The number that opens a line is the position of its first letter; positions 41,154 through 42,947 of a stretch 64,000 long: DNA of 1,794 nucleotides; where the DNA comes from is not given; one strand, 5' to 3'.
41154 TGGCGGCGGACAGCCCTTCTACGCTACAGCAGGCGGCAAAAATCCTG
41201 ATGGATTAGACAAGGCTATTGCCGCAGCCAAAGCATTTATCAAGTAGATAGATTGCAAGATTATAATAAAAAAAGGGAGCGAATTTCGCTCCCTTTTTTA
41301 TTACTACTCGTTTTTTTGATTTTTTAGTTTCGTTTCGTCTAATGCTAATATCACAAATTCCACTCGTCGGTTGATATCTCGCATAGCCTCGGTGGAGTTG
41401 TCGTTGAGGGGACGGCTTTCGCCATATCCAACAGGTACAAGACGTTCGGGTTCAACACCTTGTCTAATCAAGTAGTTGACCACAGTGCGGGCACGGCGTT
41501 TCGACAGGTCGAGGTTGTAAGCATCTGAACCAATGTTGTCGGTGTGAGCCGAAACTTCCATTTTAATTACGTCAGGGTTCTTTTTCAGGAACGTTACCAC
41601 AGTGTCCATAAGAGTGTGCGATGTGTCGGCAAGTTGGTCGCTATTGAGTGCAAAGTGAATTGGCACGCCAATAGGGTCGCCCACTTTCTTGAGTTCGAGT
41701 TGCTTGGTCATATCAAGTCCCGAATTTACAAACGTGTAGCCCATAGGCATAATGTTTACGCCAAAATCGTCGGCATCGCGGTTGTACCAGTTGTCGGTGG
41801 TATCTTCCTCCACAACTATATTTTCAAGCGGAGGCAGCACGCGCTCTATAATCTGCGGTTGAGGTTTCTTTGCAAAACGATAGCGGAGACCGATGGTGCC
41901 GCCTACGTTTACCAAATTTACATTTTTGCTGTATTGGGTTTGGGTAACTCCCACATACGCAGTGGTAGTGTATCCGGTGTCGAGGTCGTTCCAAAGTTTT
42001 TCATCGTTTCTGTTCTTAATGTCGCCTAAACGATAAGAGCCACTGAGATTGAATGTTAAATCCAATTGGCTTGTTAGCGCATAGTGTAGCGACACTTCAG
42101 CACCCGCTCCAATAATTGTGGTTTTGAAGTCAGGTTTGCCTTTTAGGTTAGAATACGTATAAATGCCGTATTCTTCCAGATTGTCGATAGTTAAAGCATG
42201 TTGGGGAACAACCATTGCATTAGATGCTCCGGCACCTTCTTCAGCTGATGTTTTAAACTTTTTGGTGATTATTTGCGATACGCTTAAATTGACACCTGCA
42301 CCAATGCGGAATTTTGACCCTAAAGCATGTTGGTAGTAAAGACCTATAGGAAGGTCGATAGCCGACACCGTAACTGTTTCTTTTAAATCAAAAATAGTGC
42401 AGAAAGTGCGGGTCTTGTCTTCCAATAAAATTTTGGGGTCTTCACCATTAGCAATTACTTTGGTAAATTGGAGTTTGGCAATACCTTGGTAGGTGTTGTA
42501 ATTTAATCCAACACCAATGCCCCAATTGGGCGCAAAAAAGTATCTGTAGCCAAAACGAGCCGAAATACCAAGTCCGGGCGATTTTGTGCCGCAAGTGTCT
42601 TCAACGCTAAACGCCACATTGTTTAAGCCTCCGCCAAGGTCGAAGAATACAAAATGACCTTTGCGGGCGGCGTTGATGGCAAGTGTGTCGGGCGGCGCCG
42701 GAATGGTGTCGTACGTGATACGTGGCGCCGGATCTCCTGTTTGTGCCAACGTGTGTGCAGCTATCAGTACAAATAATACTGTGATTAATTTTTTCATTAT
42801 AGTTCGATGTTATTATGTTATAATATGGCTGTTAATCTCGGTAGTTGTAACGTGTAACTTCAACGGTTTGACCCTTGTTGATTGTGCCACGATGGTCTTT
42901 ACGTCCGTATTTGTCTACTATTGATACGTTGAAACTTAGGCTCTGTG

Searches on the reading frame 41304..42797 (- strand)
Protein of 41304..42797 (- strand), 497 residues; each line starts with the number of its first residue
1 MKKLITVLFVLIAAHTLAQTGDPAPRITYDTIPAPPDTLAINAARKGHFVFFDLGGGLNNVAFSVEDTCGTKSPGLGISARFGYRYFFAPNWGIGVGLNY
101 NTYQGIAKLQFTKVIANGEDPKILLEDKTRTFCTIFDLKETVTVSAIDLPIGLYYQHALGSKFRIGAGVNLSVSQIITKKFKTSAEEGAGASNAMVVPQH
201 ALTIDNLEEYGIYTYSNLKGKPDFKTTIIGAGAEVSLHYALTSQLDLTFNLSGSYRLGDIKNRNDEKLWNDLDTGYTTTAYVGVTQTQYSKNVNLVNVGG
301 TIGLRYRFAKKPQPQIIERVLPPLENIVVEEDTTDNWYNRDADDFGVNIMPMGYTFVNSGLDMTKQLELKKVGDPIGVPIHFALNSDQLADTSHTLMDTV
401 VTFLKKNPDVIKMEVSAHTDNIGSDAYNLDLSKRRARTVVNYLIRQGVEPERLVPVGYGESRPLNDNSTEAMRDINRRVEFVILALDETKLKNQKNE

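Call 60: find_encoding_contigs(protein=window:41304-42797:-, flank=10000, max_places=1)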
Protein window:41304-42797:- (497 aa): 7 contigs read that carry it; 1 place shown.
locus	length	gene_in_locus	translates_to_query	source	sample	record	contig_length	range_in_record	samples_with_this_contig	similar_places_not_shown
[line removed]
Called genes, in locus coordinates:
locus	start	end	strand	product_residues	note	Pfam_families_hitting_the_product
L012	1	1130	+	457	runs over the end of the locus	PF12704:MacB_PCD, PF02687:FtsX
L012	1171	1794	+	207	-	PF04336:ACP_PD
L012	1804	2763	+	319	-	PF11751:PorP_SprF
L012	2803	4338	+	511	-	PF03781:FGE-sulfatase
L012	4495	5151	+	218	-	PF01810:LysE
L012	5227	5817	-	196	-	PF04542:Sigma70_r2, PF08281:Sigma70_r4_2, PF04545:Sigma70_r4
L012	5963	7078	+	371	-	PF00480:ROK, PF01869:BcrAD_BadFG (faint), PF02685:Glucokinase (weak)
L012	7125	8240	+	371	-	-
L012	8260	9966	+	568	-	PF17802:SpaA (faint), PF11974:bMG3 (faint), PF13715:CarbopepD_reg_2 (faint), PF13620:CarboxypepD_reg (weak)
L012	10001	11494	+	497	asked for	PF10895:DUF2715 (faint), PF13505:OMP_b-brl, PF13568:OMP_b-brl_2, PF00691:OmpA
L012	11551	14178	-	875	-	PF01411:tRNA-synt_2c, PF07973:tRNA_SAD, PF02272:DHHA1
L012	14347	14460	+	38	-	?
